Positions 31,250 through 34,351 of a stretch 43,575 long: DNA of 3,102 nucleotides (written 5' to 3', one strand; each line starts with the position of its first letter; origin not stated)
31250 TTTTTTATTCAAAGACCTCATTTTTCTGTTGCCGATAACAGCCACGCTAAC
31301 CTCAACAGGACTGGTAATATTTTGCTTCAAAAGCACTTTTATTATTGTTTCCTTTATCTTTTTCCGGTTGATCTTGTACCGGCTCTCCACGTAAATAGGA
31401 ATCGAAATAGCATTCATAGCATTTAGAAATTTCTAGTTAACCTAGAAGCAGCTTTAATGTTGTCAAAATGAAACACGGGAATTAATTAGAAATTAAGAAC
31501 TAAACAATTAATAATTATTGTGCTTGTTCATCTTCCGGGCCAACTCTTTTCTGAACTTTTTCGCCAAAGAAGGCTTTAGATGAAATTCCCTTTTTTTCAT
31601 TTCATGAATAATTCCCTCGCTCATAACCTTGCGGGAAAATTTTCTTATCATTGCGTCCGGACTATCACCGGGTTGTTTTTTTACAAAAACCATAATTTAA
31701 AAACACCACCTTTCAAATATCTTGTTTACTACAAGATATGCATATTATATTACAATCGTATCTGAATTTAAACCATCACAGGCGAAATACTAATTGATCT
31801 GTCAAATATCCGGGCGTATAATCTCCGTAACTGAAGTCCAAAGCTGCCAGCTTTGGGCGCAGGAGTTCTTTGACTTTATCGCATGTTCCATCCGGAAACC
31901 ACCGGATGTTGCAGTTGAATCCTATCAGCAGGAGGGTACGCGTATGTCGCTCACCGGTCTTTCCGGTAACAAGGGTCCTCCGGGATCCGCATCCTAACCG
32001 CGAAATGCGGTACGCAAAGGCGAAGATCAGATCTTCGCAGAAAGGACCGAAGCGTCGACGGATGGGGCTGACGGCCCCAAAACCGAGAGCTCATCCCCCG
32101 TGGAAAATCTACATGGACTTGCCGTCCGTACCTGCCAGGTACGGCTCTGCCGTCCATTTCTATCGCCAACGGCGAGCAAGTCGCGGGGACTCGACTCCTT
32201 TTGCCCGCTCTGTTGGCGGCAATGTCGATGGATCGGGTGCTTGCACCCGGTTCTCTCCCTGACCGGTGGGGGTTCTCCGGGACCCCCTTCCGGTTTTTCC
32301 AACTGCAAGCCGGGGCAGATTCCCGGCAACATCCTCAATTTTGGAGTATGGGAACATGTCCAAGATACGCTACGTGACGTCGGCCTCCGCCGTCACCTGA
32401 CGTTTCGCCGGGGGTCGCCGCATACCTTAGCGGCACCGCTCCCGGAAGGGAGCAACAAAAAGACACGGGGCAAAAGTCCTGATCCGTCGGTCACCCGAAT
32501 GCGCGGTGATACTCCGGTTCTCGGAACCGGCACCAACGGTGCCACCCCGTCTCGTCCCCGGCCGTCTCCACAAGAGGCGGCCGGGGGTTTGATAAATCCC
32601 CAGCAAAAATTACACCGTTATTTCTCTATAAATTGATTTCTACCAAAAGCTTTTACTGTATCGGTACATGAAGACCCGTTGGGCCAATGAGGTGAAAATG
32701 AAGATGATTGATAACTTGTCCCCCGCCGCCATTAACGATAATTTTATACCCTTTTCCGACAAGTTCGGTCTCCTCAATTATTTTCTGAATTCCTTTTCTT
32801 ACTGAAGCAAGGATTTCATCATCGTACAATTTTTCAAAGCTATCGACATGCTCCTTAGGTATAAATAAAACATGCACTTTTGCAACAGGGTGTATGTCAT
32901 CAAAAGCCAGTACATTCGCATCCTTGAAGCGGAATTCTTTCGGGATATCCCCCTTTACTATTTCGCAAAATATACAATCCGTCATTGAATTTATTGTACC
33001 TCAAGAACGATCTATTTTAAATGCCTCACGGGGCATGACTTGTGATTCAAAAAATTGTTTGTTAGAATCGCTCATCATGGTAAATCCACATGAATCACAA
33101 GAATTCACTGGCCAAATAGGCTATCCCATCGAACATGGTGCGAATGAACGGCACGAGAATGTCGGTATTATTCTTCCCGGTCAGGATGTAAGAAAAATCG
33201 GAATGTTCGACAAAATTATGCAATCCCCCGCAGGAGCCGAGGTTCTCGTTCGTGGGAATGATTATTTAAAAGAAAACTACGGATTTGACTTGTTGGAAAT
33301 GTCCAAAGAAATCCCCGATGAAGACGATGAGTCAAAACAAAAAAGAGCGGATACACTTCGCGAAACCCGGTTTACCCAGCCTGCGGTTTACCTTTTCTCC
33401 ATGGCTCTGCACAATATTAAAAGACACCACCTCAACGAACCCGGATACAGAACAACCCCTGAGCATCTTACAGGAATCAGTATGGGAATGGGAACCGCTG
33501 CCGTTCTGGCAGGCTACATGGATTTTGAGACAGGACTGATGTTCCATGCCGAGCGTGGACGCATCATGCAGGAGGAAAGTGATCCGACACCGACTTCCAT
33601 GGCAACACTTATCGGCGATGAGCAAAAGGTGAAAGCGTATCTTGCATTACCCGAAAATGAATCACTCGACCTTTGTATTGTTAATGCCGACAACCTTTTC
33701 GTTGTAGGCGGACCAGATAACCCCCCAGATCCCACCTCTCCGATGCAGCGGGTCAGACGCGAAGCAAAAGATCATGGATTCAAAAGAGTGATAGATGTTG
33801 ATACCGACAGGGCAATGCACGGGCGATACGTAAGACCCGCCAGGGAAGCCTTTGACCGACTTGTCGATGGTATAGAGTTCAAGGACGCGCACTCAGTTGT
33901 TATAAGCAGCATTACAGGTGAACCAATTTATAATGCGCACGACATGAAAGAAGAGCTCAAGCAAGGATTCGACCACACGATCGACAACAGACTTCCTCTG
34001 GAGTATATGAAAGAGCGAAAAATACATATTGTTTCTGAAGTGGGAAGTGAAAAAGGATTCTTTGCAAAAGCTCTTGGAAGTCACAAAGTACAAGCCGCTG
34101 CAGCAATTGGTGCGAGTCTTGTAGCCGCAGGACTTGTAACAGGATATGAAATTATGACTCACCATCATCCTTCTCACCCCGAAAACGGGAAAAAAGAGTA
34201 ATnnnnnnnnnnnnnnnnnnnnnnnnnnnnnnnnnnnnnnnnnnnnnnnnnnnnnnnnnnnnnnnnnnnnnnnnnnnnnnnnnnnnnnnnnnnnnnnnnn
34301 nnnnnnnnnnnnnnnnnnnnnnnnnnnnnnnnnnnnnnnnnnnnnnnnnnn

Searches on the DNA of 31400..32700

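Call 99: search_rna_families(source=window, start=31400, end=32700, threshold=evalue, max_evalue=1)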
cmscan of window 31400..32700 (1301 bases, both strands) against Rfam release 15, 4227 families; matches with E-value up to 1: 2.
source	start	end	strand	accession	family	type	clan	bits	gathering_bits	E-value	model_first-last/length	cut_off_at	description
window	31480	31539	-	RF00287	SNORD44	Gene; snRNA; snoRNA; CD-box;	CL00060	18.8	40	0.67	1-61/61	no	Small nucleolar RNA SNORD44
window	32220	32296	+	RF02353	BjrC68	Gene; sRNA;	-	15.4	39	0.61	1-82/82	no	Bradyrhizobiaceae sRNA BjrC68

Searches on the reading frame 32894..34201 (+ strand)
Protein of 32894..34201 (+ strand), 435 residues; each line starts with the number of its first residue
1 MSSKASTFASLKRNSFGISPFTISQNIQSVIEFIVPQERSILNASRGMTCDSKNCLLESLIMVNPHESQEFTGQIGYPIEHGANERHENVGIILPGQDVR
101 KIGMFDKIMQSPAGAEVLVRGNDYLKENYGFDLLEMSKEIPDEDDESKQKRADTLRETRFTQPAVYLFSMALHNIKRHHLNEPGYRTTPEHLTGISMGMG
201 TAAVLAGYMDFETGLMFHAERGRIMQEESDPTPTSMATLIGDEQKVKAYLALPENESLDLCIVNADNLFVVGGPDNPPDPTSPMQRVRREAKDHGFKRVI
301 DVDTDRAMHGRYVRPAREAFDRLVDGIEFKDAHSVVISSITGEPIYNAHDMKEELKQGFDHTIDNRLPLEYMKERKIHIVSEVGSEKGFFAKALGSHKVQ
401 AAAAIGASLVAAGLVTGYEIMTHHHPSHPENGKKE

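Call 4: search_protein_families(library=pfam, proteins=[window:32894-34201:+], max_evalue=0.01)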
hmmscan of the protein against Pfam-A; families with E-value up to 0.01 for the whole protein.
window:32894-34201:+ (435 aa): 1 family
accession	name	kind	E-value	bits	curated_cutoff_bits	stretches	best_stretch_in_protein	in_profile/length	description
PF00698.26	Acyl_transf_1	-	1.3e-09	38.4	32.7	1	94-349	4-230/319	Acyl transferase domain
